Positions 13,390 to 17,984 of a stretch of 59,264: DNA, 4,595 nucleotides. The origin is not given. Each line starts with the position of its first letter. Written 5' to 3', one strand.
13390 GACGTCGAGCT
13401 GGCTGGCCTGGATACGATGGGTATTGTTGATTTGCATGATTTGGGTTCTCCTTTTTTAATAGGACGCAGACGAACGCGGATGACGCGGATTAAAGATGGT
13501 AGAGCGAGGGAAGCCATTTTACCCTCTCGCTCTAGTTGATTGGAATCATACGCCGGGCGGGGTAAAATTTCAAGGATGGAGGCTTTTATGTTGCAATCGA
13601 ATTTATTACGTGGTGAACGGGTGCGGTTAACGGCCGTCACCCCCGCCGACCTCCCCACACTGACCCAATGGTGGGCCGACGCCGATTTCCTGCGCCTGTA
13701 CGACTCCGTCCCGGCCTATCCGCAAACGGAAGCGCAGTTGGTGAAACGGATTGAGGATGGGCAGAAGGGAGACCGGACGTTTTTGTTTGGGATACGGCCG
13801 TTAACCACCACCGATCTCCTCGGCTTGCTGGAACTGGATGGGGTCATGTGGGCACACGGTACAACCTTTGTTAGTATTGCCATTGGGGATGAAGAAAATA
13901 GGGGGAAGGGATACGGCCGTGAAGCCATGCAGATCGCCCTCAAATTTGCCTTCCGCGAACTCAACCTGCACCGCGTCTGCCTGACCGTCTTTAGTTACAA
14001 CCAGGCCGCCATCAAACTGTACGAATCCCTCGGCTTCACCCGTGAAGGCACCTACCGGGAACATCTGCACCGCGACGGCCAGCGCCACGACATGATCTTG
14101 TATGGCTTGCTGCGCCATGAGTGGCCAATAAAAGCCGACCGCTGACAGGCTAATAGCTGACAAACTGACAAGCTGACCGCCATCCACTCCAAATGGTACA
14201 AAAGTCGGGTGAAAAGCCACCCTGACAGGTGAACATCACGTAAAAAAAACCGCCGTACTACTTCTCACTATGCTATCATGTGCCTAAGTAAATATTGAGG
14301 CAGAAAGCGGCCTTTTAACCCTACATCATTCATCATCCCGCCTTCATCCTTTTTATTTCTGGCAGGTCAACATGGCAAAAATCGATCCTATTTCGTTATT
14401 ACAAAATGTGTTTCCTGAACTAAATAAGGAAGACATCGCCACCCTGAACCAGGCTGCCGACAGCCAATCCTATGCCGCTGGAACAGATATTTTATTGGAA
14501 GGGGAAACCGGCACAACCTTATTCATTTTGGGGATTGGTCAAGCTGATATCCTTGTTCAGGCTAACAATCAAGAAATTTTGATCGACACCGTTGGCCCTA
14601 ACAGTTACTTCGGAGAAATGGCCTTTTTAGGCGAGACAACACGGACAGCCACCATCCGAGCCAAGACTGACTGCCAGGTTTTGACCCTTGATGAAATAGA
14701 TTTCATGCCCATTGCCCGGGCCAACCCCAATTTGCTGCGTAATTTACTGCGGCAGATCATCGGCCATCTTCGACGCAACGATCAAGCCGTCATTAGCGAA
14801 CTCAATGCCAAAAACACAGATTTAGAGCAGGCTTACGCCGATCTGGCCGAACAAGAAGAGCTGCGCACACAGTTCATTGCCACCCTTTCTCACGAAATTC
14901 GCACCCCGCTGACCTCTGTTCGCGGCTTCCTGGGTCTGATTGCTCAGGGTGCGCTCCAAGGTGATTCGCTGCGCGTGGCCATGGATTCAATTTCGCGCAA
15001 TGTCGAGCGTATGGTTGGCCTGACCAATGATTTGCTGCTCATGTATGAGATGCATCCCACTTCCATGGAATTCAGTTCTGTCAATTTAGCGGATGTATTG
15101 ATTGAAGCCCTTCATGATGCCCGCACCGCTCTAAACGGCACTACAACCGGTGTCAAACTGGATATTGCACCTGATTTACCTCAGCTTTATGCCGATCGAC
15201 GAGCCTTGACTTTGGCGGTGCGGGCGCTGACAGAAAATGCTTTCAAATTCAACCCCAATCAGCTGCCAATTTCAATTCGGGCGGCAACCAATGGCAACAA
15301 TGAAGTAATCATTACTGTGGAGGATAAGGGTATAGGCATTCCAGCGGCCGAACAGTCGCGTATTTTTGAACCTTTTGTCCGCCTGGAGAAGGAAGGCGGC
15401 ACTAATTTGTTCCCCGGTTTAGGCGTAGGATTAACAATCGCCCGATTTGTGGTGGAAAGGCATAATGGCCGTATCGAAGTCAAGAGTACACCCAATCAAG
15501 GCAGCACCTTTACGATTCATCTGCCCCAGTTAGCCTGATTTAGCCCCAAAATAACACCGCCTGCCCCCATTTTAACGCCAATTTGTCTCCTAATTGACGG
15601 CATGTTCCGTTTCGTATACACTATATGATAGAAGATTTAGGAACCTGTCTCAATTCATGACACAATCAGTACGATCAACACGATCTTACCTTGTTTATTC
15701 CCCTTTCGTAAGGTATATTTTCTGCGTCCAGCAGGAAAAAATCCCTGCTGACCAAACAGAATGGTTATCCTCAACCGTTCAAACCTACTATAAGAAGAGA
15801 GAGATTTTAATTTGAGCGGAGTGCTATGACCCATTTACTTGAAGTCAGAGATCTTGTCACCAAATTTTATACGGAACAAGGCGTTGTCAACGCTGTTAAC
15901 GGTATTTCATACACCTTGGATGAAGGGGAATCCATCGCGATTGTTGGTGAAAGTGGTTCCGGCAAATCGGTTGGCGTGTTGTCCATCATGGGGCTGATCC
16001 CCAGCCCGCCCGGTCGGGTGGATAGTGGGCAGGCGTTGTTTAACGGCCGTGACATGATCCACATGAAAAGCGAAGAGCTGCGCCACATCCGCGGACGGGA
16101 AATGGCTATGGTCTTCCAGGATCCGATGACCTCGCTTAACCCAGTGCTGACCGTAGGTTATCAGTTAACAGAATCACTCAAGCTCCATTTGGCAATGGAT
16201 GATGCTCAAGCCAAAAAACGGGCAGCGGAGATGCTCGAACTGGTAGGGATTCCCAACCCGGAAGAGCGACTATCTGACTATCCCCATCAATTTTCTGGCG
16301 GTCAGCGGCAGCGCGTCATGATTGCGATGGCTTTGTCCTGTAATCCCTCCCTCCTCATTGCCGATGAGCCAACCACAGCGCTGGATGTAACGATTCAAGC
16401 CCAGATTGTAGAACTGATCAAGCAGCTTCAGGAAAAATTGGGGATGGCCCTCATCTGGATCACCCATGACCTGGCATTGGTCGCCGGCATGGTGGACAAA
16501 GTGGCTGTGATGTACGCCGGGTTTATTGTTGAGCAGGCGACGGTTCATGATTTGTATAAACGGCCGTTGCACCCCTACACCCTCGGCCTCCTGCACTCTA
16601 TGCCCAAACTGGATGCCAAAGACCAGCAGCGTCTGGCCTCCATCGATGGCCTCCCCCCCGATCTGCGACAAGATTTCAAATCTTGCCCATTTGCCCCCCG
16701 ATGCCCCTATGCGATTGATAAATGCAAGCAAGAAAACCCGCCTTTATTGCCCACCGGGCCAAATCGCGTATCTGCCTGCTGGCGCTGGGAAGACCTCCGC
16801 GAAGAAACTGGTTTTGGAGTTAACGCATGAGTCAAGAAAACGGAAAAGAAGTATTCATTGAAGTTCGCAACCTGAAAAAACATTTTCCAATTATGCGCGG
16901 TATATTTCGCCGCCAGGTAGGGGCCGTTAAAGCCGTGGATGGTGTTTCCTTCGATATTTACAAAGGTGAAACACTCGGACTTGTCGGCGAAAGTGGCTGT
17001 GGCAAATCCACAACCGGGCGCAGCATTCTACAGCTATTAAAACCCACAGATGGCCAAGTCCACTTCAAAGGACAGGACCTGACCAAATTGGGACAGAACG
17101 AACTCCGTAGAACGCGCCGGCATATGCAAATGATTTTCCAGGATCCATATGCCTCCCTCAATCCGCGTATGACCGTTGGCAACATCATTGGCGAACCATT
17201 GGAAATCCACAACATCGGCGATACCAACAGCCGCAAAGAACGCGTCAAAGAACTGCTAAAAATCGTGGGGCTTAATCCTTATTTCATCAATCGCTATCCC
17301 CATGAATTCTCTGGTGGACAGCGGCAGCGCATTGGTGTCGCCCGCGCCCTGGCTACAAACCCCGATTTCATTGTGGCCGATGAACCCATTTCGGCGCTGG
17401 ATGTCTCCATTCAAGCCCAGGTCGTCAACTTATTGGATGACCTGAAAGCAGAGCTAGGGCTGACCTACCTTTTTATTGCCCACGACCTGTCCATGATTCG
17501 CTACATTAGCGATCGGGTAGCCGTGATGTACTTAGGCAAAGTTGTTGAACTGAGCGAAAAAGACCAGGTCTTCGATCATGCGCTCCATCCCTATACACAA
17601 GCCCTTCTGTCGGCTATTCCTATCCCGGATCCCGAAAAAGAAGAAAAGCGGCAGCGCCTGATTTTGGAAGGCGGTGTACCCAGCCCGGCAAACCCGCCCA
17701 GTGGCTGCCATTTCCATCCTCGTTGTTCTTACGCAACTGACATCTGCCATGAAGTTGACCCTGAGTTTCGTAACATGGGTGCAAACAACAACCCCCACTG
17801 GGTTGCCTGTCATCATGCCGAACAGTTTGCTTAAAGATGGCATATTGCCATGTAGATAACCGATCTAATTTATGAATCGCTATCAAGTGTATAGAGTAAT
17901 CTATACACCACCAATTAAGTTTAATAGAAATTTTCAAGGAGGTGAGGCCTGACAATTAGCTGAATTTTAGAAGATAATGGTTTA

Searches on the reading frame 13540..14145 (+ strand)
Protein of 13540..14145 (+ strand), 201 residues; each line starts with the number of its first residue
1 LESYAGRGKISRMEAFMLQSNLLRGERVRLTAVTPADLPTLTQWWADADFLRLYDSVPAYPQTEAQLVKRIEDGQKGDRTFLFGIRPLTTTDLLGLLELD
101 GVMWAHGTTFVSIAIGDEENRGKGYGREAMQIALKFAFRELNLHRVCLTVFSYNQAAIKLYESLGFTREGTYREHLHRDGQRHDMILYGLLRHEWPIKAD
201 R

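Call 62: search_protein_families(library=pfam, proteins=[window:13540-14145:+], max_evalue=0.001)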
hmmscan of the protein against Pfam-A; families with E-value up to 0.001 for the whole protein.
window:13540-14145:+ (201 aa): 6 families
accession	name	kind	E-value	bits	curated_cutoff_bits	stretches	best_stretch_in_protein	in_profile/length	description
PF13302.13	Acetyltransf_3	-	3.2e-20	73.7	25.4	1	27-167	1-138/138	Acetyltransferase (GNAT) domain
PF13420.13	Acetyltransf_4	-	7e-14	52.6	24.3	1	31-187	2-155/155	Acetyltransferase (GNAT) domain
PF00583.31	Acetyltransf_1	-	3.3e-11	43.9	20.7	1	91-166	42-116/116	Acetyltransferase (GNAT) family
PF13523.12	Acetyltransf_8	-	2.3e-07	31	27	1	113-171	84-142/145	Acetyltransferase (GNAT) domain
PF13508.13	Acetyltransf_7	-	1.8e-06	28.6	27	1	117-167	37-83/84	Acetyltransferase (GNAT) domain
PF08445.16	FR47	-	0.0007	20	22.1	0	117-169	30-80/86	FR47-like protein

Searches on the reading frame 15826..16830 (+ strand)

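Call 10: search_protein_families(library=pfam, proteins=[window:15826-16830:+], max_evalue=0.001)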
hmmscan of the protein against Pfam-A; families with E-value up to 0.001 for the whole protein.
window:15826-16830:+ (334 aa): 4 families
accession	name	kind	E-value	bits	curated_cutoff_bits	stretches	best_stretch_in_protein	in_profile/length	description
PF00005.33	ABC_tran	-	7.1e-30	104.8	25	1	25-184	2-137/137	ABC transporter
PF08352.17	oligo_HPY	-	2.7e-20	73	27.1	1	235-300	1-65/65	Oligopeptide/dipeptide transporter, C-terminal region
PF02463.25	SMC_N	-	4.4e-07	30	40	1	37-227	27-210/220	RecF/RecN/SMC N terminal domain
PF13304.12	AAA_21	-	1.7e-05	25.5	27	1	152-219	234-303/304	AAA domain, putative AbiEii toxin, Type IV TA system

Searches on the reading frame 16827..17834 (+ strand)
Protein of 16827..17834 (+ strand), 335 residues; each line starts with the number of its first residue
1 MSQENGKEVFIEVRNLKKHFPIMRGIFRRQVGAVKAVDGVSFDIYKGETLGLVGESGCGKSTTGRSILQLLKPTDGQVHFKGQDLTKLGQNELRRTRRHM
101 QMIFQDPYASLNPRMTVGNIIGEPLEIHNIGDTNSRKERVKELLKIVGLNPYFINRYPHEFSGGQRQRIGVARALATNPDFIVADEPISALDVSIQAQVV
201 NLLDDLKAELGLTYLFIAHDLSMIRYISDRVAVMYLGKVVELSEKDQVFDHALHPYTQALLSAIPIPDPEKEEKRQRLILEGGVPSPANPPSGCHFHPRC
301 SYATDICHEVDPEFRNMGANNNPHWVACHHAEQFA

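Call 10: search_protein_families(library=pfam, proteins=[window:16827-17834:+], max_evalue=0.001)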
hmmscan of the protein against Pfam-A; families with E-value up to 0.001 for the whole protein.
window:16827-17834:+ (335 aa): 3 families
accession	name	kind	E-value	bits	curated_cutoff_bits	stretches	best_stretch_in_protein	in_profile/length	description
PF00005.33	ABC_tran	-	7.6e-35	120.9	25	1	38-188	2-136/137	ABC transporter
PF08352.17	oligo_HPY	-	1e-19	71.1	27.1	1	240-307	1-65/65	Oligopeptide/dipeptide transporter, C-terminal region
PF02463.25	SMC_N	-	4.8e-05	23.3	40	1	51-230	28-208/220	RecF/RecN/SMC N terminal domain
